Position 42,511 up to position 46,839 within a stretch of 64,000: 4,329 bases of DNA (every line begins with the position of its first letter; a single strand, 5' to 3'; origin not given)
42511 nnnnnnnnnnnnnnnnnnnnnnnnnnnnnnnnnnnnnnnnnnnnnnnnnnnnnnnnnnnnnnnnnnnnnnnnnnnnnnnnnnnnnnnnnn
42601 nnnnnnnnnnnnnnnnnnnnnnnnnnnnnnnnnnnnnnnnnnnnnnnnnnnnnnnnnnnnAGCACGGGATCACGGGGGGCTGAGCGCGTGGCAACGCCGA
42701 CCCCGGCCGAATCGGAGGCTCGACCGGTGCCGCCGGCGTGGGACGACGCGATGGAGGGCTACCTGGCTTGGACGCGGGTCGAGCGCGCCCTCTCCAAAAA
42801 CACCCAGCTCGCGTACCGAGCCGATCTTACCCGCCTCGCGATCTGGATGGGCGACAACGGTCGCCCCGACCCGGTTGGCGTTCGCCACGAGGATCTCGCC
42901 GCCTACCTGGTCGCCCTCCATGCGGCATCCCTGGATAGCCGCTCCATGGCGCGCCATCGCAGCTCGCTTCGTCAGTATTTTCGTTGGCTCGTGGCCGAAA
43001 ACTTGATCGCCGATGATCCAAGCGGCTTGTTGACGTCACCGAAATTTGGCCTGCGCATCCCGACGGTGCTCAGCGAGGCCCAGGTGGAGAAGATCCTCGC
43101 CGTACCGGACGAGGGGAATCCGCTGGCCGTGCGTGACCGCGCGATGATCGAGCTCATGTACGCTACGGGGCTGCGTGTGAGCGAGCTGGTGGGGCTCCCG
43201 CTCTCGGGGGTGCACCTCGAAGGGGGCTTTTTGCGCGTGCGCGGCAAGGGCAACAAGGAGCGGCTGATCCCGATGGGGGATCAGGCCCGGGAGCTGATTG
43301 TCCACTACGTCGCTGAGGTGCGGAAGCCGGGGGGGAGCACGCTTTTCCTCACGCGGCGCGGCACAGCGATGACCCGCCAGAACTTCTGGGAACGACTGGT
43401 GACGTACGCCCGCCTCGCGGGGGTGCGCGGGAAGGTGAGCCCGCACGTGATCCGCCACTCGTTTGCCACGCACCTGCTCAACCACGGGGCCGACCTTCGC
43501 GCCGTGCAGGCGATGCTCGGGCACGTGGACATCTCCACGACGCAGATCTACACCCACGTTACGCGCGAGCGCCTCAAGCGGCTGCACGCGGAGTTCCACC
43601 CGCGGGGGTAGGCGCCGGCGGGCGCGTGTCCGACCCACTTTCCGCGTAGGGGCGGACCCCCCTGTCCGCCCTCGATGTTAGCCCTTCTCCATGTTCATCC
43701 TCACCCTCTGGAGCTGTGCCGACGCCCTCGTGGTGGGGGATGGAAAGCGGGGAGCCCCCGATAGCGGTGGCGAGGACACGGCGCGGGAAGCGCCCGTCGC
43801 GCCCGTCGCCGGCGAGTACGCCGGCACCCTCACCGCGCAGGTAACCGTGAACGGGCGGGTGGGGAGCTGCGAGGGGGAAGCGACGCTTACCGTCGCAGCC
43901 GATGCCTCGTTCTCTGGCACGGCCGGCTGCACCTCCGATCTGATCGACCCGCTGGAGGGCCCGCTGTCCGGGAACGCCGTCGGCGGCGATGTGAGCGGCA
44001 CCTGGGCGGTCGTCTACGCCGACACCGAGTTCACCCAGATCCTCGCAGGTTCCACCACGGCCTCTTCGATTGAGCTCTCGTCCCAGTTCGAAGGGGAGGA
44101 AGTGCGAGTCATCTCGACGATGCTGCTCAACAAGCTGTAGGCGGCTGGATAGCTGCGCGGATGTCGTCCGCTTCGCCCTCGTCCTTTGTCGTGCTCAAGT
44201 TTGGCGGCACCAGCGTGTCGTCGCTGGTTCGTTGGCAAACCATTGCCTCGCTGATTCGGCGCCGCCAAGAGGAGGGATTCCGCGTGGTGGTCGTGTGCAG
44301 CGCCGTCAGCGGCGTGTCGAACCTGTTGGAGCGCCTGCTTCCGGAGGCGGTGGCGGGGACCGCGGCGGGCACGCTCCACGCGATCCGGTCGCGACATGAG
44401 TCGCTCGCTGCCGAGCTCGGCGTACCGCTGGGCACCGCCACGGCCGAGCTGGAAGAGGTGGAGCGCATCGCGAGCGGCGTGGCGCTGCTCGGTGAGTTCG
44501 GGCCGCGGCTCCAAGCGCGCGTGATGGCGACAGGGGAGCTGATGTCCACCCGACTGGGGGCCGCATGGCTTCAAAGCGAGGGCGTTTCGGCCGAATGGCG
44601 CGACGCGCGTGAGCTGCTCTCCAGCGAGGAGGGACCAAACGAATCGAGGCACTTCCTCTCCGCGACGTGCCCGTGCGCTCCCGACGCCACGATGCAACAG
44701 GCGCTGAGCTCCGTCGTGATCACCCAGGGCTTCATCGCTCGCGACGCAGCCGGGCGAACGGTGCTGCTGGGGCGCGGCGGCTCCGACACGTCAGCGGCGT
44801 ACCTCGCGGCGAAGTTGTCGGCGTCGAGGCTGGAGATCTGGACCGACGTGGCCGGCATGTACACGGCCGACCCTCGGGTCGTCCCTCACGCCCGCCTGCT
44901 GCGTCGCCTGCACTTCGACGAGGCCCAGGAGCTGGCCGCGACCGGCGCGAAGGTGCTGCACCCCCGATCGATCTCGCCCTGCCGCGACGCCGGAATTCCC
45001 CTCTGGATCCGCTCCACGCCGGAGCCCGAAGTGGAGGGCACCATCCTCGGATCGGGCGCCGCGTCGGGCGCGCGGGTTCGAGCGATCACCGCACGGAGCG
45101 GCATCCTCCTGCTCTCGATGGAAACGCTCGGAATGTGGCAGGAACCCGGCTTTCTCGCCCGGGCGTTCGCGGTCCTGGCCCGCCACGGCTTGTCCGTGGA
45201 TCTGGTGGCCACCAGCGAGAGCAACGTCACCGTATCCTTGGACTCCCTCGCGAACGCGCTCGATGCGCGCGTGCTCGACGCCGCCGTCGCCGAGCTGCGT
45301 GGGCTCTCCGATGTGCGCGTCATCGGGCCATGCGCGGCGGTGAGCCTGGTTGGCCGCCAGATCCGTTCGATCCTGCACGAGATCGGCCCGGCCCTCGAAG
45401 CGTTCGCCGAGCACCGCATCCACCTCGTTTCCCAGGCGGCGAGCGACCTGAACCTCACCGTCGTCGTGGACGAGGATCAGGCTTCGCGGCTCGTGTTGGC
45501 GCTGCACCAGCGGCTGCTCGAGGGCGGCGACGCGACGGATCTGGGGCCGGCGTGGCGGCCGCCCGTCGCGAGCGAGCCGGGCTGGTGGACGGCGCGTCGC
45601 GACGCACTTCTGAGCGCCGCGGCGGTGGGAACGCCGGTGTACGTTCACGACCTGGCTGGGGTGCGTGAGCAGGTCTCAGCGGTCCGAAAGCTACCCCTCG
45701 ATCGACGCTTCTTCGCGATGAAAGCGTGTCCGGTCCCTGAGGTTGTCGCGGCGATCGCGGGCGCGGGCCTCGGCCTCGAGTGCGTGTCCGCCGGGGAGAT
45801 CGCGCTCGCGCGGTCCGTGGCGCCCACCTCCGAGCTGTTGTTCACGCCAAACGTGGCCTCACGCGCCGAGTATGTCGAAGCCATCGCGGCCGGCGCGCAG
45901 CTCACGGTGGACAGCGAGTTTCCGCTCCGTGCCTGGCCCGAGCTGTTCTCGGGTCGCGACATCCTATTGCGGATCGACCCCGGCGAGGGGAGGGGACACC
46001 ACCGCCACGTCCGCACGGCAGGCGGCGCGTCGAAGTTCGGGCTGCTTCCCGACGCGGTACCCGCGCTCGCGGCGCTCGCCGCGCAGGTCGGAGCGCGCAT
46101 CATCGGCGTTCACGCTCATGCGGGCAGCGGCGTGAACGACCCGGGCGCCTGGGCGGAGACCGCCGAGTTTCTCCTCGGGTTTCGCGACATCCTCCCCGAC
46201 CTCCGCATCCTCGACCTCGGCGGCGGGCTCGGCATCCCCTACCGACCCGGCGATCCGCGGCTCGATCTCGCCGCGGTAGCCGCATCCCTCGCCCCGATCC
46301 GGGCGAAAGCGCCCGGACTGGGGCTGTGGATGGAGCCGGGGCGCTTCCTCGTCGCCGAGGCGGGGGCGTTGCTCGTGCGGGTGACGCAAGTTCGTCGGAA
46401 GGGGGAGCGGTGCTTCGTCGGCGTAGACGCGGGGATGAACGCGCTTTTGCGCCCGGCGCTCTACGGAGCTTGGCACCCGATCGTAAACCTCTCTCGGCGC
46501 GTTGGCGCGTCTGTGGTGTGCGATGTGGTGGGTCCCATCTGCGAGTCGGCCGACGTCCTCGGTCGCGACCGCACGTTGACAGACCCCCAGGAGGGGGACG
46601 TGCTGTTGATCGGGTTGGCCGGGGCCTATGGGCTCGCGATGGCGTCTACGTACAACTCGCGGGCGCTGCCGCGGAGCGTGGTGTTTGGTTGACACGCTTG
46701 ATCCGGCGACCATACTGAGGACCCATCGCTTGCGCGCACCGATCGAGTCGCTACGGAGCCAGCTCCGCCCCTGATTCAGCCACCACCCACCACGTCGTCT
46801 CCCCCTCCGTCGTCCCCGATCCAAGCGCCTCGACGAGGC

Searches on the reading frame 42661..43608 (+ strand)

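Call 40: search_protein_families(library=pfam, proteins=[window:42661-43608:+], max_evalue=0.0001)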
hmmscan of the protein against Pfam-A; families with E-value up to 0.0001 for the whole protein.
window:42661-43608:+ (316 aa): 2 families
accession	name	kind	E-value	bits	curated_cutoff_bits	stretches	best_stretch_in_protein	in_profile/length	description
PF00589.27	Phage_integrase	-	2.2e-51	174.5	27.1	1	136-303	2-171/172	Phage integrase family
PF02899.23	Phage_int_SAM_1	-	1.8e-17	63.8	22.3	1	32-114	2-83/83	Phage integrase, N-terminal SAM-like domain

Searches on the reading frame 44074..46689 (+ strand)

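Call 40: search_protein_families(library=pfam, proteins=[window:44074-46689:+], max_evalue=0.0001)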
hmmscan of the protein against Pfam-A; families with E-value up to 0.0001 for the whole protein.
window:44074-46689:+ (872 aa): 5 families
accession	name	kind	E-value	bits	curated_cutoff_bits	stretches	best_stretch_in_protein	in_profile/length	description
PF00696.33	AA_kinase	-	3.6e-44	151.7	24.9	1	38-314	2-234/234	Amino acid kinase family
PF02784.22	Orn_Arg_deC_N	-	1.1e-34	120.3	23.4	1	535-761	9-247/247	Pyridoxal-dependent decarboxylase, pyridoxal binding domain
PF00278.28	Orn_DAP_Arg_deC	-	1.2e-23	83.7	23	1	629-850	5-95/95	Pyridoxal-dependent decarboxylase, C-terminal sheet domain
PF22468.2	ACT_9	-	3.8e-15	55.8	27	2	423-480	1-60/61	ACT domain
PF01842.31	ACT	-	7.2e-05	22.9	27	0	357-411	10-64/66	ACT domain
